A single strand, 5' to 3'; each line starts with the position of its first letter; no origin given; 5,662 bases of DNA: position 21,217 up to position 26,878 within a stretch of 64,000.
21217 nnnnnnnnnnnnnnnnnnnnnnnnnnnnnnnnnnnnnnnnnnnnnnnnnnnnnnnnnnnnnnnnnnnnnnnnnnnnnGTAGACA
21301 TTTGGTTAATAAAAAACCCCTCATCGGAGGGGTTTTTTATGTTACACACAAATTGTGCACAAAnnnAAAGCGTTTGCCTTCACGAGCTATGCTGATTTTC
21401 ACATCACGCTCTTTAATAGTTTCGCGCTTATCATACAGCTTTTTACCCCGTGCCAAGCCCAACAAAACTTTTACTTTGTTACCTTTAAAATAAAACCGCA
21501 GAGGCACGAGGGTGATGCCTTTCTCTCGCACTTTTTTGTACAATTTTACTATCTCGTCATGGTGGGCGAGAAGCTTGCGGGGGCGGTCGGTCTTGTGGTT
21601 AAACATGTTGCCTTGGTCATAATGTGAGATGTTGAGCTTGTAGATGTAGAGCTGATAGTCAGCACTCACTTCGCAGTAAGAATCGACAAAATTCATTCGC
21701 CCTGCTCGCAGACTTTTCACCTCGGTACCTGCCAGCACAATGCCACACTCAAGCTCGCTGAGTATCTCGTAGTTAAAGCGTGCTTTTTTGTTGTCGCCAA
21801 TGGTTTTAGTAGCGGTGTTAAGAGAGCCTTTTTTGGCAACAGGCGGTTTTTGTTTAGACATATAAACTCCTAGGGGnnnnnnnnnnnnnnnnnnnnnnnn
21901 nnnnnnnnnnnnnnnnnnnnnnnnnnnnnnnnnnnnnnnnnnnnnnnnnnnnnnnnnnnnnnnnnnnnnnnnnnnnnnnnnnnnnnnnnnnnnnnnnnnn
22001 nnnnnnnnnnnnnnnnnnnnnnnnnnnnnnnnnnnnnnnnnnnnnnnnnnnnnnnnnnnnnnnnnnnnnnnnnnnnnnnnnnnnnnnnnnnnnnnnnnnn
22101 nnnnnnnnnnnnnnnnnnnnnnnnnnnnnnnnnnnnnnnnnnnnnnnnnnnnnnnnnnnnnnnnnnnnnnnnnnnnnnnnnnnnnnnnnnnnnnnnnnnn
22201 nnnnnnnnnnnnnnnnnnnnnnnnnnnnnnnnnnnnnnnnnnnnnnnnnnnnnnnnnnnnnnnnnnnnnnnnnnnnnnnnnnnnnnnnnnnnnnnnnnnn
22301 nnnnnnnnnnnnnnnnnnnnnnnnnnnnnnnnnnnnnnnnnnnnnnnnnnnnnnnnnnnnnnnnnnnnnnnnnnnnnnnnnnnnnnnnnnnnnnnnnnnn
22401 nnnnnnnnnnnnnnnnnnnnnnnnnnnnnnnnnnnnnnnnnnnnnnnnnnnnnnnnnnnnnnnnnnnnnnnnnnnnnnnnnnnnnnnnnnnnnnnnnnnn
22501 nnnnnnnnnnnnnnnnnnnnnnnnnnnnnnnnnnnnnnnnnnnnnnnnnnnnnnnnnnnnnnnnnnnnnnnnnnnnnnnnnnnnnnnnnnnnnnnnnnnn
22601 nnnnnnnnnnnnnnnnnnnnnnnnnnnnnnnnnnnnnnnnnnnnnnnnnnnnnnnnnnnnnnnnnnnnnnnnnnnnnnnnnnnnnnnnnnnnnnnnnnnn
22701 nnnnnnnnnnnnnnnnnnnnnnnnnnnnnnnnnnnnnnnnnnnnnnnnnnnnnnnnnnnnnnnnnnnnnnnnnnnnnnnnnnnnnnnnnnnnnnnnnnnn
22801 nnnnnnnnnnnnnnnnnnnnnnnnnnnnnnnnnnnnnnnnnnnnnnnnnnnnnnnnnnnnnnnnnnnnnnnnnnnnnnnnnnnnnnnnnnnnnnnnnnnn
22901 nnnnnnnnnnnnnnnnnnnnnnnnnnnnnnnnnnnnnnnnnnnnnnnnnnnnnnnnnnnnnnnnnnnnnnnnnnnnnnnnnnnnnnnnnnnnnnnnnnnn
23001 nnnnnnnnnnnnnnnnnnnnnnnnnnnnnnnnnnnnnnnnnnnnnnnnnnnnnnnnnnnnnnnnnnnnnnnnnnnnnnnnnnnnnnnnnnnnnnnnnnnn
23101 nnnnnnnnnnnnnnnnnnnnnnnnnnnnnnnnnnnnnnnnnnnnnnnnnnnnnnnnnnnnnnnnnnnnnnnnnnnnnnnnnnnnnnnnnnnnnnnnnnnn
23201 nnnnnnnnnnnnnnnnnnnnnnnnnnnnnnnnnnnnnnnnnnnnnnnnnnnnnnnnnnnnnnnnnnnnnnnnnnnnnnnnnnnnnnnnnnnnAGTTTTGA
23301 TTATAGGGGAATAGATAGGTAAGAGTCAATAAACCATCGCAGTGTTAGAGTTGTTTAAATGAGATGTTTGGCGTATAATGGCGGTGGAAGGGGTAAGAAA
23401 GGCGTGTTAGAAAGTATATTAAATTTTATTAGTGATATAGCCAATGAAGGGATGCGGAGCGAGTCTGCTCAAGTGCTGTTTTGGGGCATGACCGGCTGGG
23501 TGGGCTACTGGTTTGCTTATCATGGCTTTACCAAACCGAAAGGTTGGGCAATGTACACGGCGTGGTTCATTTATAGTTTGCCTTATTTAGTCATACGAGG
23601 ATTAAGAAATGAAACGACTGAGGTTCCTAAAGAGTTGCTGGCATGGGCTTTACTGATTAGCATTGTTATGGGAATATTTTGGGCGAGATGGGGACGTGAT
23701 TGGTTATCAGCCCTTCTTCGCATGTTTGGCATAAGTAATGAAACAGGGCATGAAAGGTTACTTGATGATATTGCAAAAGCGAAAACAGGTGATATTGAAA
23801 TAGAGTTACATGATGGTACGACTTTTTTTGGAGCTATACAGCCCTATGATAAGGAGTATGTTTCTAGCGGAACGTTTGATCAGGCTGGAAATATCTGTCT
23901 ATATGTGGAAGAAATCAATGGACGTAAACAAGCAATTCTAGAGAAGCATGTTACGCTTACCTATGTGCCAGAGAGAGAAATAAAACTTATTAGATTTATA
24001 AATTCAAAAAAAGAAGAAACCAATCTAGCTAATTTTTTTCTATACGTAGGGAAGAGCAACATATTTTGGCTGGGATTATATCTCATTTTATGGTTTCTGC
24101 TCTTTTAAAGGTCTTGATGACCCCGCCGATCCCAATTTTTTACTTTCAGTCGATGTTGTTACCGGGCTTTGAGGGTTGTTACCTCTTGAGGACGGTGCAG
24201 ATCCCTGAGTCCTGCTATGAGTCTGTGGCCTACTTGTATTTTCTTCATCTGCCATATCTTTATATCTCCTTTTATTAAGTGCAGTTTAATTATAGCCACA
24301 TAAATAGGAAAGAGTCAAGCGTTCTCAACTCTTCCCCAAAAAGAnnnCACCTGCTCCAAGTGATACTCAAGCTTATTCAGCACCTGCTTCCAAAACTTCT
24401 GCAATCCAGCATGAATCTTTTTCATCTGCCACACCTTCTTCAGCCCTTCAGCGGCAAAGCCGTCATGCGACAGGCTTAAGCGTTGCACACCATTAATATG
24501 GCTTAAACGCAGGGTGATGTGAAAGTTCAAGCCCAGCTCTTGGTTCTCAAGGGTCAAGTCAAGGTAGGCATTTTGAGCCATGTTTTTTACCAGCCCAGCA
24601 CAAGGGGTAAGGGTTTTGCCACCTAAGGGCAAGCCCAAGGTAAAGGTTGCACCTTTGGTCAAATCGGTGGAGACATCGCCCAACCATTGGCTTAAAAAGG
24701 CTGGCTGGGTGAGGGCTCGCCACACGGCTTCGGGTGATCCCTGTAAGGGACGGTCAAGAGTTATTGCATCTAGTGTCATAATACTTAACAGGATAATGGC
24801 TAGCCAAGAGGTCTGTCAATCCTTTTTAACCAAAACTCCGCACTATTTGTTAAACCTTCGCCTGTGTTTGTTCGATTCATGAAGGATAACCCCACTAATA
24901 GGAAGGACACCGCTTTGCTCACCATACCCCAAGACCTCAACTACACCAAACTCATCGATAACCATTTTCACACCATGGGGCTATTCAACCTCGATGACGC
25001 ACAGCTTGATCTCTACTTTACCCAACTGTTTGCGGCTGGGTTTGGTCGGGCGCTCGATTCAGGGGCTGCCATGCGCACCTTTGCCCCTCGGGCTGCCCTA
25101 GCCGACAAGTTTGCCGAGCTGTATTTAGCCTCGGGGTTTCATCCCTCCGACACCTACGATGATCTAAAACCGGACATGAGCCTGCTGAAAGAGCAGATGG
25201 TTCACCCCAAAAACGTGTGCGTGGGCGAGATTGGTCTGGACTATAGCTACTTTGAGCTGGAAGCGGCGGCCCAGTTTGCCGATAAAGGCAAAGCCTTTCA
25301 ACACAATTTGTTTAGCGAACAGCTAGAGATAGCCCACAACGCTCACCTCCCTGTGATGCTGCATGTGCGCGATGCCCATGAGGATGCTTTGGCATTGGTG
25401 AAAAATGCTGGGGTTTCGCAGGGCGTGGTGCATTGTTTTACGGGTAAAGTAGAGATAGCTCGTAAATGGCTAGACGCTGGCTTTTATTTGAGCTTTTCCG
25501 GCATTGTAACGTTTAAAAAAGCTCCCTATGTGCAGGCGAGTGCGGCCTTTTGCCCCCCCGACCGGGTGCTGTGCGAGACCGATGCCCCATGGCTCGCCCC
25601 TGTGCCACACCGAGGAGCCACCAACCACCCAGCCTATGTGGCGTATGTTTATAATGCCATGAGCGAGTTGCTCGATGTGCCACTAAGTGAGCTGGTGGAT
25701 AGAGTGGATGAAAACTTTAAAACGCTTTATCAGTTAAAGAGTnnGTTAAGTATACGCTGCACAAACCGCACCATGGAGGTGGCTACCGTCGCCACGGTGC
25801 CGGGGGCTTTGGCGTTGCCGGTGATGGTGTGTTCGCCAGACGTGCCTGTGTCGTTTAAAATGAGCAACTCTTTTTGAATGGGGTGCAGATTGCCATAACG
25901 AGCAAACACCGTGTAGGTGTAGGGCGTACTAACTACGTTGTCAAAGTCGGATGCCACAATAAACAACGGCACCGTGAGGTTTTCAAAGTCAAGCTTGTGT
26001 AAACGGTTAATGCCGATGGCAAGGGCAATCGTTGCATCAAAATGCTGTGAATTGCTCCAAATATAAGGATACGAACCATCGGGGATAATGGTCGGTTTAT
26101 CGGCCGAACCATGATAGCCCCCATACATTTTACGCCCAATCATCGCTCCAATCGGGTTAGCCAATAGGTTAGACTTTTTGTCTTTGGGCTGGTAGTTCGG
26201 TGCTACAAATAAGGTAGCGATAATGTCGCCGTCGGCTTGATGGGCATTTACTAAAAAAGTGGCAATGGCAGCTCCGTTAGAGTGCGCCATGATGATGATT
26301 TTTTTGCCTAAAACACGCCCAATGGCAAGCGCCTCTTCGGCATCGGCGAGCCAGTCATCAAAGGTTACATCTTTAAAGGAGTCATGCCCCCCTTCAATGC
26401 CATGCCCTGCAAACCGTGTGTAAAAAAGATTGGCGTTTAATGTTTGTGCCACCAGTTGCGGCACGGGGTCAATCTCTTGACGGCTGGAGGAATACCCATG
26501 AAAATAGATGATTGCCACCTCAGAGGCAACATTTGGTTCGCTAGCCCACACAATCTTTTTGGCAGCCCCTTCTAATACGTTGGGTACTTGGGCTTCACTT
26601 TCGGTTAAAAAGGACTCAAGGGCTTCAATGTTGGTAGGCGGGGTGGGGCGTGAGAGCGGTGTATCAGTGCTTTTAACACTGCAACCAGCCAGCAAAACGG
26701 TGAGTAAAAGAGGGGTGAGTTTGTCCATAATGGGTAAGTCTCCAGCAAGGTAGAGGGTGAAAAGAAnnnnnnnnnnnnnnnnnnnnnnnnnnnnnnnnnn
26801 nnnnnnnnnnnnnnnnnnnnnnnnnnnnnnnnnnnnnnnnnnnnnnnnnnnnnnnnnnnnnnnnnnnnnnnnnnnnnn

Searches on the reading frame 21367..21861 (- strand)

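Call 23: search_protein_families(library=pfam, proteins=[window:21367-21861:-])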
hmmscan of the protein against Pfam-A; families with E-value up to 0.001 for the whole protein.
window:21367-21861:- (165 aa): 1 family
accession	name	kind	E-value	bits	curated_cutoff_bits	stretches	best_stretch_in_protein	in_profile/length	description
PF01668.23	SmpB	-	1.6e-54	184.2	27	1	23-163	3-142/143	SmpB protein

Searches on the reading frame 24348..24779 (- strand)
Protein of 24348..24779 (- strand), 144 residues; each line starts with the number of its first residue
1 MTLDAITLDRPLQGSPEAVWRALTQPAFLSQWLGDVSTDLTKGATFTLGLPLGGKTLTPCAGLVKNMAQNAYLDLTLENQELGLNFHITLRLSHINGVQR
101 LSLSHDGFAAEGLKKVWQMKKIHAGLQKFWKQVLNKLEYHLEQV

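Call 23: search_protein_families(library=pfam, proteins=[window:24348-24779:-])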
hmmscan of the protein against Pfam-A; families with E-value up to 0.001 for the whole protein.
window:24348-24779:- (144 aa): 1 family
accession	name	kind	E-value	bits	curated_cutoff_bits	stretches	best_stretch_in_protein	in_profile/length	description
PF08327.17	AHSA1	-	7.7e-12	46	22.1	1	15-141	3-124/125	Activator of Hsp90 ATPase homolog 1-like protein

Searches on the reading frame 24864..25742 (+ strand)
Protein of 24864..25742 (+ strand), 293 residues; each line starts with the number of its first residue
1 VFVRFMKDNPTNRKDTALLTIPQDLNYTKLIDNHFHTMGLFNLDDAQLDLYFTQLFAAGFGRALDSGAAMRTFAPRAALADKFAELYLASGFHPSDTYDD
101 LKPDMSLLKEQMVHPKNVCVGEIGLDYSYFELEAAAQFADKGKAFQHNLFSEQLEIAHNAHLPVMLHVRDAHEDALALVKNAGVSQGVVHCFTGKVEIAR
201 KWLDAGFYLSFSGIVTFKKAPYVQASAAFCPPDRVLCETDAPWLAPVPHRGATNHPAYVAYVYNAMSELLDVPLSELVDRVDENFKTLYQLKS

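Call 24: search_protein_families(library=pfam, proteins=[window:24864-25742:+])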
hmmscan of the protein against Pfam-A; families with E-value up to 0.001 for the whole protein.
window:24864-25742:+ (293 aa): 1 family
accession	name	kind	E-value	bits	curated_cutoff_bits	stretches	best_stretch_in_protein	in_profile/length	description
PF01026.27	TatD_DNase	-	4.8e-62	210.1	27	1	31-290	1-253/253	TatD related DNase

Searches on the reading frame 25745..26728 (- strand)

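Call 24: search_protein_families(library=pfam, proteins=[window:25745-26728:-])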
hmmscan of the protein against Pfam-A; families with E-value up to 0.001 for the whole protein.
window:25745-26728:- (328 aa): 3 families
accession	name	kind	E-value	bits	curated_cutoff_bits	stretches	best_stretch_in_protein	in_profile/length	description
PF12146.15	Hydrolase_4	-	7.1e-09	35.7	27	1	72-278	6-217/239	Serine aminopeptidase, S33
PF12697.13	Abhydrolase_6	-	2.7e-05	25.4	26.3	1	75-191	3-106/217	Alpha/beta hydrolase family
PF06821.19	Ser_hydrolase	-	0.00027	21.4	22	0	118-182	34-96/172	Serine hydrolase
